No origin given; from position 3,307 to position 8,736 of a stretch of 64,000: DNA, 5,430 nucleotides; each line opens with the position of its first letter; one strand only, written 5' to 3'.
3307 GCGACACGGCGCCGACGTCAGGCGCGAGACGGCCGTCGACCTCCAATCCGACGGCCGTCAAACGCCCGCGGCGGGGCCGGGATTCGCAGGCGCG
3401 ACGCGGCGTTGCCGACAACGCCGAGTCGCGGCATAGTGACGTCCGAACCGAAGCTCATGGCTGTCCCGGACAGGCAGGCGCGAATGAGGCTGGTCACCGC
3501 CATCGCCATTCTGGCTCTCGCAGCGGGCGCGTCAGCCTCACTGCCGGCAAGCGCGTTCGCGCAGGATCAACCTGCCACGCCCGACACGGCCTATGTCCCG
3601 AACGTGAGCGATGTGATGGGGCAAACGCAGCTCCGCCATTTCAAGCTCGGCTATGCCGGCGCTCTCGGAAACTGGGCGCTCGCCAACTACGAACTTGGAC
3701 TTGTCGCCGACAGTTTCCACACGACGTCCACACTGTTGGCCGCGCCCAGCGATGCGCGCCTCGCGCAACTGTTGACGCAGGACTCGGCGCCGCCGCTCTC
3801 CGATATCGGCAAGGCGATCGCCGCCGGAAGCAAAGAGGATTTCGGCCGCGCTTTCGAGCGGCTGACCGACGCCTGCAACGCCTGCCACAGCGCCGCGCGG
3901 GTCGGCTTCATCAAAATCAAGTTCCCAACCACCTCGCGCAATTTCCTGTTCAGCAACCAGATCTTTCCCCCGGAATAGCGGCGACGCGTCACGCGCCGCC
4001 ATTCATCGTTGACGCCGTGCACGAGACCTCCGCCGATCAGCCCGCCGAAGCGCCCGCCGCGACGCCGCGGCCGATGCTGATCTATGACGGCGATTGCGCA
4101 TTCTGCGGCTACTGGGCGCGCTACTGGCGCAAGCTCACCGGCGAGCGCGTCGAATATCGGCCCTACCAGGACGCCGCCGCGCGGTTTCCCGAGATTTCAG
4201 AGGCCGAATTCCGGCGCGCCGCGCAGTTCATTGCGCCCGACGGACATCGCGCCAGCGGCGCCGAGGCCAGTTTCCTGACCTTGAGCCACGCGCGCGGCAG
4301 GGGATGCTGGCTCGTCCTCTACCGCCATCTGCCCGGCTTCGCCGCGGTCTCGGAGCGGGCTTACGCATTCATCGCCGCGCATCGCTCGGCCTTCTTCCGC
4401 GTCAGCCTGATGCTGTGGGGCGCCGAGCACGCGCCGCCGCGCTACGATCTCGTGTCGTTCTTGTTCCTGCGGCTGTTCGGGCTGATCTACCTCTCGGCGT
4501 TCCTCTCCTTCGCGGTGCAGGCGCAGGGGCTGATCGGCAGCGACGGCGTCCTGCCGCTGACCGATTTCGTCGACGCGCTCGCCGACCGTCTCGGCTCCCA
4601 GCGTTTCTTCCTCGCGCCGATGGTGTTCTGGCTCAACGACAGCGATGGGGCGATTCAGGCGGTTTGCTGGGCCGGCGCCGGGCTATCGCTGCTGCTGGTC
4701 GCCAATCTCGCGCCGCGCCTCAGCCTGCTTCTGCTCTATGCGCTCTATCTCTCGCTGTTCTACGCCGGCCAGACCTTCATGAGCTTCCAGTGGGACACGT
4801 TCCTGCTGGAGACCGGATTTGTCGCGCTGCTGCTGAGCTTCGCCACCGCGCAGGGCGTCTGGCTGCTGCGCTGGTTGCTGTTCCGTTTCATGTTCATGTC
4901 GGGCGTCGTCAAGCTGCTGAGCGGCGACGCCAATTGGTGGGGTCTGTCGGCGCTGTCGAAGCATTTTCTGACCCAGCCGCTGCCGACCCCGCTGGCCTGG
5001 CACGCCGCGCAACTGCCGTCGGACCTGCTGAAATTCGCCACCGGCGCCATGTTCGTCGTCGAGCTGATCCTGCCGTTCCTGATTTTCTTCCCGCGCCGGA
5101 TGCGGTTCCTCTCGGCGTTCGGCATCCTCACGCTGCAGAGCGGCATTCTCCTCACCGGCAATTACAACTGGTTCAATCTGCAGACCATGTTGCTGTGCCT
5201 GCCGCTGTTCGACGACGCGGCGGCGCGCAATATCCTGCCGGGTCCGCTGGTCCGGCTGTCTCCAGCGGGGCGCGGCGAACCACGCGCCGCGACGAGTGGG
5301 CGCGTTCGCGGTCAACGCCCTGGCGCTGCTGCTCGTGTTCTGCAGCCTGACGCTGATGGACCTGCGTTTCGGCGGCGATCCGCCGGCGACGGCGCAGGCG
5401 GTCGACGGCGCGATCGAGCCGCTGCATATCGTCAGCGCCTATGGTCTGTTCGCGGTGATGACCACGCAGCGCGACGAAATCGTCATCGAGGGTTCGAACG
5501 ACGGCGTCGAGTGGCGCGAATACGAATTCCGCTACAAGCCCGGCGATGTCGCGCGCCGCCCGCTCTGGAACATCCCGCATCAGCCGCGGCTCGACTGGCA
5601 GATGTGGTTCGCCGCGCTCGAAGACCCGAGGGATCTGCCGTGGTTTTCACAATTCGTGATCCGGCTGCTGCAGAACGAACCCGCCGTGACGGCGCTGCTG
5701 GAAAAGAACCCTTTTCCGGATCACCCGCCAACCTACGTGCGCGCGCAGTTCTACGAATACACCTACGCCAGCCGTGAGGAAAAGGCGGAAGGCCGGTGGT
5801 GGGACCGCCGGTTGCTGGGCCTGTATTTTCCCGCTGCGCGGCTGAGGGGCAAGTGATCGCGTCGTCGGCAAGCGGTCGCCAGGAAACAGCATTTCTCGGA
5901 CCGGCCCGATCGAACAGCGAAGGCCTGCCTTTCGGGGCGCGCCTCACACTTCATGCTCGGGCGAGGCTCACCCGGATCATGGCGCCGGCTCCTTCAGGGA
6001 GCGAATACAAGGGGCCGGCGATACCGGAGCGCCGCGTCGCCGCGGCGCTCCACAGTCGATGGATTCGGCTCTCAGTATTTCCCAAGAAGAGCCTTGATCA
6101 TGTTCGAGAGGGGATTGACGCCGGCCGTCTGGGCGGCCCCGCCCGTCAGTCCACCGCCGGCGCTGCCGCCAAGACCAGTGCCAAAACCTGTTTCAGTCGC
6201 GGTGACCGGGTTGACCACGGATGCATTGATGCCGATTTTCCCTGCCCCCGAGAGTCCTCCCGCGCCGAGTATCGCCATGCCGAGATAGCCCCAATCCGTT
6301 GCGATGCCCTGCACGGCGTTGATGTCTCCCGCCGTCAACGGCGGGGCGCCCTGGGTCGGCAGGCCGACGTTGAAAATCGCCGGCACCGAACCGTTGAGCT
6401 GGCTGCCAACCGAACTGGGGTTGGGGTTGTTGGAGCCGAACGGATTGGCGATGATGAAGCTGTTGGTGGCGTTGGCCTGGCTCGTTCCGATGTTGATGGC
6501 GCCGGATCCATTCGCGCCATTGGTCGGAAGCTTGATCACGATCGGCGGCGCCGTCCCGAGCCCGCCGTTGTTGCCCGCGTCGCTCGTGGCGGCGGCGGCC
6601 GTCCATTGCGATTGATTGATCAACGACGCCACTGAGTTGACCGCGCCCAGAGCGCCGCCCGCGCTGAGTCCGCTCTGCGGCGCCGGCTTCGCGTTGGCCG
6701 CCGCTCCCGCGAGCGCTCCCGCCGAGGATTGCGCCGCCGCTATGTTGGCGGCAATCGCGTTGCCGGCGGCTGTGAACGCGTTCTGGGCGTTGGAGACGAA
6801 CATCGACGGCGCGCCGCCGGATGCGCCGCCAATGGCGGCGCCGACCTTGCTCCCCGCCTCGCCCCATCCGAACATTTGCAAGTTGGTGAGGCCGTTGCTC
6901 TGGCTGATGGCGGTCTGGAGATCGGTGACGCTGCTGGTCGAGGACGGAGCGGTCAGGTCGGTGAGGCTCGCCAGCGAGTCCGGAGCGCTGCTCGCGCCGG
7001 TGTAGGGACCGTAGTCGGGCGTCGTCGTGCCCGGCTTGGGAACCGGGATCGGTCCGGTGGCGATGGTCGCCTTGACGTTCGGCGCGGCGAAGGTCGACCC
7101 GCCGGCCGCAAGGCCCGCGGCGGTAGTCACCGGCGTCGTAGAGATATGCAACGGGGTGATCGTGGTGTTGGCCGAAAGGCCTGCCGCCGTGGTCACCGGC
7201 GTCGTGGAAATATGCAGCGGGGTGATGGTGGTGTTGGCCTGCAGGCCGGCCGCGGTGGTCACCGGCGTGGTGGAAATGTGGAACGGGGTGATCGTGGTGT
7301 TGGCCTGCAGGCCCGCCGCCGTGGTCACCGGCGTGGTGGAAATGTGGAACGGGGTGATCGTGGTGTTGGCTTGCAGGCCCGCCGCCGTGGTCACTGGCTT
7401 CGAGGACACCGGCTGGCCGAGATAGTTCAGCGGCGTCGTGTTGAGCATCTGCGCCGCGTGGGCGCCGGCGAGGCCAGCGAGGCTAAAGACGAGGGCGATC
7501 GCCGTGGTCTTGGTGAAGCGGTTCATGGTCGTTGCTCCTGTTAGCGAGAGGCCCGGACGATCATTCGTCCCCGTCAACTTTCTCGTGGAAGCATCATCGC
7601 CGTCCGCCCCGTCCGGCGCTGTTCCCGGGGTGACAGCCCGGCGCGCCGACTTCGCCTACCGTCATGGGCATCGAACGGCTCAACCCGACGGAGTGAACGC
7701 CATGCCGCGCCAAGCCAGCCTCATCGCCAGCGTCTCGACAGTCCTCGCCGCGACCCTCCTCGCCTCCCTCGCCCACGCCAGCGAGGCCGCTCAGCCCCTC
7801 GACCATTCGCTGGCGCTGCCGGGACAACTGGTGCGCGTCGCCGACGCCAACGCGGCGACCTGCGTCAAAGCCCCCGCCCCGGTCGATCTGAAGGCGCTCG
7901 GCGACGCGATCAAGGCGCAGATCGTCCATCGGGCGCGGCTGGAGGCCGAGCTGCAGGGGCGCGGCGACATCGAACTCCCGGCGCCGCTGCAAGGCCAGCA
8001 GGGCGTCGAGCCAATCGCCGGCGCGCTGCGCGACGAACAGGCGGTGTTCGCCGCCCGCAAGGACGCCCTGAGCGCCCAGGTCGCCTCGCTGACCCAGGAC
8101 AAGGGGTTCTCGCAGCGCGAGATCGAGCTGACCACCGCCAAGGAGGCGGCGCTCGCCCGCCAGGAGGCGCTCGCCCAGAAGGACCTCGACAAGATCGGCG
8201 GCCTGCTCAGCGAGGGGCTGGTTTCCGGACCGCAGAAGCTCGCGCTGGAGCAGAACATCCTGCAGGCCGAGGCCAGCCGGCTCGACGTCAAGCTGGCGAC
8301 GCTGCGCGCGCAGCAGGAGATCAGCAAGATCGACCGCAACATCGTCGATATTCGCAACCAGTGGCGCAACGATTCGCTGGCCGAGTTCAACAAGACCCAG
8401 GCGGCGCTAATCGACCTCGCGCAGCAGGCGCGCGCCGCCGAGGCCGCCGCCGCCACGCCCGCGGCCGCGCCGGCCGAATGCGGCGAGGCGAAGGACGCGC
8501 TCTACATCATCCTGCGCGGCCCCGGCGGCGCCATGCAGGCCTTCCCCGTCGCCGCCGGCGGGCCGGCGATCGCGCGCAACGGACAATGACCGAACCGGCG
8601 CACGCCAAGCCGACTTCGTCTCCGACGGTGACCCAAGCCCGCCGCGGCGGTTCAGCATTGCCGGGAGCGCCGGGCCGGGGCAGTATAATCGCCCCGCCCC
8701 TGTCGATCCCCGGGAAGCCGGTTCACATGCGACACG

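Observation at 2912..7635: Duplicated Clr-type promoter/leader cassette links a CHASE2 cyclase to two secreted low-complexity proteins: candidate local cAMP-controlled extracellular module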

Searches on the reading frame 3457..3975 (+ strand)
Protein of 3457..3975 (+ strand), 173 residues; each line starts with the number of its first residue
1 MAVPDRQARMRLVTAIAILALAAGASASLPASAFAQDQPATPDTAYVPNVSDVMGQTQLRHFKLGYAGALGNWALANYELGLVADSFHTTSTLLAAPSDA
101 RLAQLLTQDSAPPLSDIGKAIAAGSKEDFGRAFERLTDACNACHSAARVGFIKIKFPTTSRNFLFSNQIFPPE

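Call 11: search_protein_families(library=pfam, proteins=[window:3457-3975:+], max_evalue=0.01)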
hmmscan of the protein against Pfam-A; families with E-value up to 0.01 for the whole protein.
window:3457-3975:+ (173 aa): 1 family
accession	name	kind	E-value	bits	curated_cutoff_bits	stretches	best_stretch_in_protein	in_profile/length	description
PF01322.25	Cytochrom_C_2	-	0.0062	17.9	26.5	0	115-146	88-119/121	Cytochrome C'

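Call 65: search_protein_families(library=pfam, proteins=[window:3457-3975:+], max_evalue=1)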
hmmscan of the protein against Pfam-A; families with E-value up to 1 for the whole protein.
window:3457-3975:+ (173 aa): 2 families
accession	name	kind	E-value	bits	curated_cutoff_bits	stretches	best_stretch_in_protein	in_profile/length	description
PF01322.25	Cytochrom_C_2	-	0.0062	17.9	26.5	1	115-146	88-119/121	Cytochrome C'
PF20831.2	Reov_VP3_MTase1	-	0.24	11.2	27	1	114-159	145-186/226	Reovirus VP3 protein, Methyltransferase domain 1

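Call 66: search_protein_families(library=ncbifam, proteins=[window:3457-3975:+], max_evalue=0.1)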
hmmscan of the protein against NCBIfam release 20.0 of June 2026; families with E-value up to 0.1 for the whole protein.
window:3457-3975:+ (173 aa): 0 families

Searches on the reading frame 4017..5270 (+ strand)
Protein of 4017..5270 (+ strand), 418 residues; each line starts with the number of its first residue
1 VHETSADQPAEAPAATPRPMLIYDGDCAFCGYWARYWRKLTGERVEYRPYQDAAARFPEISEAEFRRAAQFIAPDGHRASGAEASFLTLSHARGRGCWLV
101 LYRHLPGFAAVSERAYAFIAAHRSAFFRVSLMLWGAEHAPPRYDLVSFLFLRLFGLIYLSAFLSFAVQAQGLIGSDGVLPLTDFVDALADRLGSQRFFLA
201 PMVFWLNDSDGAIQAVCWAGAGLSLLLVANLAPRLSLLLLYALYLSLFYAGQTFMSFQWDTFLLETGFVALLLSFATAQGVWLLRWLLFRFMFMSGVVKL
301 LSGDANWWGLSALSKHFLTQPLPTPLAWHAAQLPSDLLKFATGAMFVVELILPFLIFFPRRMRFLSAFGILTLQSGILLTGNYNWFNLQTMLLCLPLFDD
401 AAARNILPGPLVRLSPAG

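Call 11: search_protein_families(library=pfam, proteins=[window:4017-5270:+], max_evalue=0.01)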
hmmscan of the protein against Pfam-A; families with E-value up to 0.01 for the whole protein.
window:4017-5270:+ (418 aa): 2 families
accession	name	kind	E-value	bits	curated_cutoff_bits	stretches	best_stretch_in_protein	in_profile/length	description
PF06762.20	LMF1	-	2.2e-48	164.9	27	1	255-402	1-160/163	Lipase maturation factor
PF04134.17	DCC1-like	-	1.7e-11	45.7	27.8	1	21-128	1-112/113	DCC1-like thiol-disulfide oxidoreductase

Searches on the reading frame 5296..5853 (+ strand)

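Call 11: search_protein_families(library=pfam, proteins=[window:5296-5853:+], max_evalue=0.01)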
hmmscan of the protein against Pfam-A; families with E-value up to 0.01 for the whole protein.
window:5296-5853:+ (186 aa): 1 family
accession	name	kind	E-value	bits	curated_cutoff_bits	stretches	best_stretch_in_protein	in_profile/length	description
PF25179.1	LMF1_C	-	5e-53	179.3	34.2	1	45-179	1-139/139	Lipase maturation factor C-terminal domain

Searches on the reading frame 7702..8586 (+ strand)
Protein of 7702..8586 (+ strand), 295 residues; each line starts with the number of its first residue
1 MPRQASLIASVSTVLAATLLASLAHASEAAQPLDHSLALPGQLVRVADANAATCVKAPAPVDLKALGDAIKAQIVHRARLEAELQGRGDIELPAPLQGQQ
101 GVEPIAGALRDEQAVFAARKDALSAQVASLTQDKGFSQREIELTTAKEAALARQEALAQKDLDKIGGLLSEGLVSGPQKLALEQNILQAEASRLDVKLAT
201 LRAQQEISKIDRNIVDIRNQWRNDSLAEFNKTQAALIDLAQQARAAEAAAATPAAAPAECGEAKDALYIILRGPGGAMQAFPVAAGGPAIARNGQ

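Call 11: search_protein_families(library=pfam, proteins=[window:7702-8586:+], max_evalue=0.01)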
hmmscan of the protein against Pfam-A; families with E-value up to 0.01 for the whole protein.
window:7702-8586:+ (295 aa): 0 families

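Call 65: search_protein_families(library=pfam, proteins=[window:7702-8586:+], max_evalue=1)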
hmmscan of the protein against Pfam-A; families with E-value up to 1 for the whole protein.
window:7702-8586:+ (295 aa): 1 family
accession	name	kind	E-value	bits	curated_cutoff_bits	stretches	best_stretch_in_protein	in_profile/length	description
PF16716.10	BST2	-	0.72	11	27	1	27-86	16-73/91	Bone marrow stromal antigen 2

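Call 66: search_protein_families(library=ncbifam, proteins=[window:7702-8586:+], max_evalue=0.1)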
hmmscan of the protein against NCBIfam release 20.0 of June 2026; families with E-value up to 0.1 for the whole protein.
window:7702-8586:+ (295 aa): 2 families
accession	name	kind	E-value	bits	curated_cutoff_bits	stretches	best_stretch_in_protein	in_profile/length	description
TIGR01843.1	type_I_hlyD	subfamily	1e-14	54.4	208.65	1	69-249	89-267/422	HlyD family type I secretion periplasmic adaptor subunit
NF033930.1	pneumo_PspA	exception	0.035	12.8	850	1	110-259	212-369/659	pneumococcal surface protein A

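Call 68: find_homologous_proteins(query=window:7702-8586:+, max_evalue=0.00001)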
Query window:7702-8586:+ (295 aa): 15 proteins with E <= 0.00001 among 8000 candidates.
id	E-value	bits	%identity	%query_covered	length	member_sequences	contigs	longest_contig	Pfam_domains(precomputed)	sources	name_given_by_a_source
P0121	1.8e-173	593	100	100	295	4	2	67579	PF25994.1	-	-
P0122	1.6e-132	459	78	100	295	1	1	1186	PF25994.1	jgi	jgi:hypothetical protein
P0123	2.3e-129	449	76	100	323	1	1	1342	PF25994.1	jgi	-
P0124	6.0e-100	352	63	96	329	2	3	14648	PF25994.1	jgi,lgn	jgi:exopolysaccharide production protein ExoF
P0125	1.2e-94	335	62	93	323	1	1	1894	PF25994.1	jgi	jgi:hypothetical protein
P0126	2.0e-94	334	60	96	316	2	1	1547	PF25994.1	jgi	jgi:hypothetical protein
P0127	7.8e-94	332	60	97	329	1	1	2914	PF25994.1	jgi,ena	-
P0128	5.5e-93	329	59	100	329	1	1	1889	PF25994.1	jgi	jgi:exopolysaccharide production protein ExoF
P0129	8.3e-83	296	55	96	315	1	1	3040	PF25994.1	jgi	jgi:hypothetical protein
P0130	2.2e-71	259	52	97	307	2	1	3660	PF25994.1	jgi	jgi:hypothetical protein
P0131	9.1e-69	250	54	88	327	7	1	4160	PF25994.1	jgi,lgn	-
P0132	8.1e-58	214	54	71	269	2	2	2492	PF25994.1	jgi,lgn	jgi:hypothetical protein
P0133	1.2e-47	181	80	34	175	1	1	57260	PF25994.1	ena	-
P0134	2.5e-26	111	42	57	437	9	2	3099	PF25994.1,PF10531.16,PF02563.22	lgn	-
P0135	1.1e-8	53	28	58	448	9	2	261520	PF25994.1,PF10531.16,PF02563.22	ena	-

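Call 69: find_encoding_contigs(protein=P0124, flank=8000, max_places=3)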
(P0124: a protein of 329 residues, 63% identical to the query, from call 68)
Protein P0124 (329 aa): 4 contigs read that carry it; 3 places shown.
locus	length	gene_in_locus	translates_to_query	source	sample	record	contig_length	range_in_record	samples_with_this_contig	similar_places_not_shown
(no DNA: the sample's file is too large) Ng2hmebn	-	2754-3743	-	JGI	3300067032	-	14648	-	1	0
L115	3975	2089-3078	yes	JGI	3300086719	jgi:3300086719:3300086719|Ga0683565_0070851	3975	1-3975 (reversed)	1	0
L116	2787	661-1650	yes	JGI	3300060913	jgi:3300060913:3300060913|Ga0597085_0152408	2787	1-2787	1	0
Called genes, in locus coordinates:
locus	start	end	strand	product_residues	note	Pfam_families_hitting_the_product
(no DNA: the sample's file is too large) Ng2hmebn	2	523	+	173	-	?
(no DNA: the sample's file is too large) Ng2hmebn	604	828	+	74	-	-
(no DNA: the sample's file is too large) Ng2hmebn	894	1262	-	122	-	-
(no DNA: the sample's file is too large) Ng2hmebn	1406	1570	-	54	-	-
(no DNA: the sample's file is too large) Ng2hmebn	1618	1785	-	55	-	-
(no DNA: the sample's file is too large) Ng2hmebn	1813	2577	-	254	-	-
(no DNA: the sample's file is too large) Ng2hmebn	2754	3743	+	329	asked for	PF25994:HH_AprE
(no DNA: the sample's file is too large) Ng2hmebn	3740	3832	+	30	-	-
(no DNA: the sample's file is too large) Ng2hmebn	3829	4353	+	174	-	-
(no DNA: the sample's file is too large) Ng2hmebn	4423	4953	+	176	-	-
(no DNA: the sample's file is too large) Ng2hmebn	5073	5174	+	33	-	-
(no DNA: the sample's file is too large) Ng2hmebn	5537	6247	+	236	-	PF00027:cNMP_binding, PF13545:HTH_Crp_2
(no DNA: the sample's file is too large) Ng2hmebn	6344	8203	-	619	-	PF05226:CHASE2, PF00211:Guanylate_cyc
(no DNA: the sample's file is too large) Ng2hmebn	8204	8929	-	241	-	PF04773:FecR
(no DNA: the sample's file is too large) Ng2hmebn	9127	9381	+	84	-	-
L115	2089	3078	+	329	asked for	PF25994:HH_AprE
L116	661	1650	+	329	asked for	PF25994:HH_AprE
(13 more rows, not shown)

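Call 70: find_encoding_contigs(protein=P0131, flank=5000, max_places=2)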
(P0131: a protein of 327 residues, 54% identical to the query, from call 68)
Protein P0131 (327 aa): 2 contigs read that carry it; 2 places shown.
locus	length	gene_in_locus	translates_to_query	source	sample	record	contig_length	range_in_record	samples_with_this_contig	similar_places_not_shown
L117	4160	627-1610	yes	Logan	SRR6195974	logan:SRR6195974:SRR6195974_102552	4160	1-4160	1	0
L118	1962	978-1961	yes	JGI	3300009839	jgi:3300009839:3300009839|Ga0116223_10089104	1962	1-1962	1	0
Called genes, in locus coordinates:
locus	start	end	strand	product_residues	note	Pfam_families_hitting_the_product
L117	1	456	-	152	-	?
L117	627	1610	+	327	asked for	PF25994:HH_AprE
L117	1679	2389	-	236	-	PF00027:cNMP_binding, PF13545:HTH_Crp_2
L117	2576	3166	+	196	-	PF04773:FecR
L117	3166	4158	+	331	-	?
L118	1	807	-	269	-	?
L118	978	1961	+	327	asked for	PF25994:HH_AprE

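Call 82: predict_structure(alignment_id=A4)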
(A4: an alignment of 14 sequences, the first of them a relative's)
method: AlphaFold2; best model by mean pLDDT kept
length: 295 residues; sequences in the alignment: 14
mean_pLDDT: 74.4   pTM: 0.55
mean pLDDT of the five models: 74.4, 72.6, 72.2, 71.9, 71.2
residues with pLDDT >= 90: 136; 70-90: 54; 50-70: 24; < 50: 81
segments of 3 or more residues with pLDDT < 50: 1-56, 255-265, 284-295
pLDDT, mean of each block of 10 residues (from residue 1): 37 44 32 35 44 49 86 93 89 83 87 94 96 97 96 93 91 86 92 95 97 97 95 93 84 51 49 53 43 28
secondary structure, 60 per line:
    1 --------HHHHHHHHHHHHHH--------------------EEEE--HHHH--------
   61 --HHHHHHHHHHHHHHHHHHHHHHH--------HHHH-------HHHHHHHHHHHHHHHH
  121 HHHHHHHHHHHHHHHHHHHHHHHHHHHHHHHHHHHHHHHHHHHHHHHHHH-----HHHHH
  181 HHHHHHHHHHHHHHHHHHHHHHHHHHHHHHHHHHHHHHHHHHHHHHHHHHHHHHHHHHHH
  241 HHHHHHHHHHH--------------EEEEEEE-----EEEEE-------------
elements in order: H9-22 E43-46 H49-52 H63-85 H94-97 H105-170 H176-251 E266-272 E278-282

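Call 85: fold_search(model_id=the predicted structure, library=pdb)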
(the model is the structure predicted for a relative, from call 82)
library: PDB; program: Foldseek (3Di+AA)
matches with E <= 10: 855; with E <= 0.001: 6
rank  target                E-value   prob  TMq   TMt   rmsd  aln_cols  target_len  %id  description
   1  5nen_B                7.6e-07  1.00  0.62  0.84   3.8       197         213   13  Crystal structure of the soluble domain of LipC, a membrane fusion protein of a type I secretion system (released 2017-11-22)
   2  5nen_A                9.4e-07  1.00  0.61  0.68  11.6       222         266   13  Crystal structure of the soluble domain of LipC, a membrane fusion protein of a type I secretion system (released 2017-11-22)
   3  5c22_A                4.2e-04  1.00  0.57  0.63  12.6       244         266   13  Crystal structure of Zn-bound HlyD from E. coli (released 2016-02-17)
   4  5c22_B                6.8e-04  1.00  0.58  0.63  12.7       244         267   13  Crystal structure of Zn-bound HlyD from E. coli (released 2016-02-17)
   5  5c21_A                7.2e-04  1.00  0.53  0.58  13.0       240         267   13  Crystal structure of native HlyD from E. coli (released 2016-02-17)
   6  4tko                  8.4e-04  1.00  0.33  0.31  14.0       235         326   15  Structure of the periplasmic adaptor protein EmrA (released 2014-07-09)
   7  5c22_C                1.2e-03  1.00  0.56  0.64  11.3       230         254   12  Crystal structure of Zn-bound HlyD from E. coli (released 2016-02-17)
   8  5c21_B                1.3e-03  1.00  0.54  0.60  13.1       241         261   12  Crystal structure of native HlyD from E. coli (released 2016-02-17)
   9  6h2e_P                1.6e-02  0.96  0.25  0.28  13.7       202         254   18  Structure of the soluble AhlC of the tripartite alpha-pore forming toxin, AHL, from Aeromonas hydrophila. (released 2019-07-10)
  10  8i21_A                2.0e-02  1.00  0.35  0.40  13.6       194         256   14  Cryo-EM structure of 6-subunit Smc5/6 arm region (released 2024-06-26)
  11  6h2e_Q                2.4e-02  0.96  0.26  0.29  15.3       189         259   16  Structure of the soluble AhlC of the tripartite alpha-pore forming toxin, AHL, from Aeromonas hydrophila. (released 2019-07-10)
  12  6r1j_J                2.5e-02  0.91  0.24  0.27  21.4       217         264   15  Structure of the soluble AhlC triple head mutant of the tripartite alpha-pore forming toxin, AHL, from Aeromonas hydro (released 2019-07-10)
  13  6r1j_D                3.0e-02  0.89  0.23  0.26  15.6       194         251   18  Structure of the soluble AhlC triple head mutant of the tripartite alpha-pore forming toxin, AHL, from Aeromonas hydro (released 2019-07-10)
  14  5y06                  3.5e-02  0.80  0.18  0.22  12.7       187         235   14  Structural characterization of msmeg_4306 from Mycobacterium smegmatis (released 2018-05-02)
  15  6h2d_S                4.8e-02  0.99  0.32  0.41  11.2       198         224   18  Structure of the soluble AhlC of the tripartite alpha-pore forming toxin, AHL, from Aeromonas hydrophila. (released 2019-07-10)
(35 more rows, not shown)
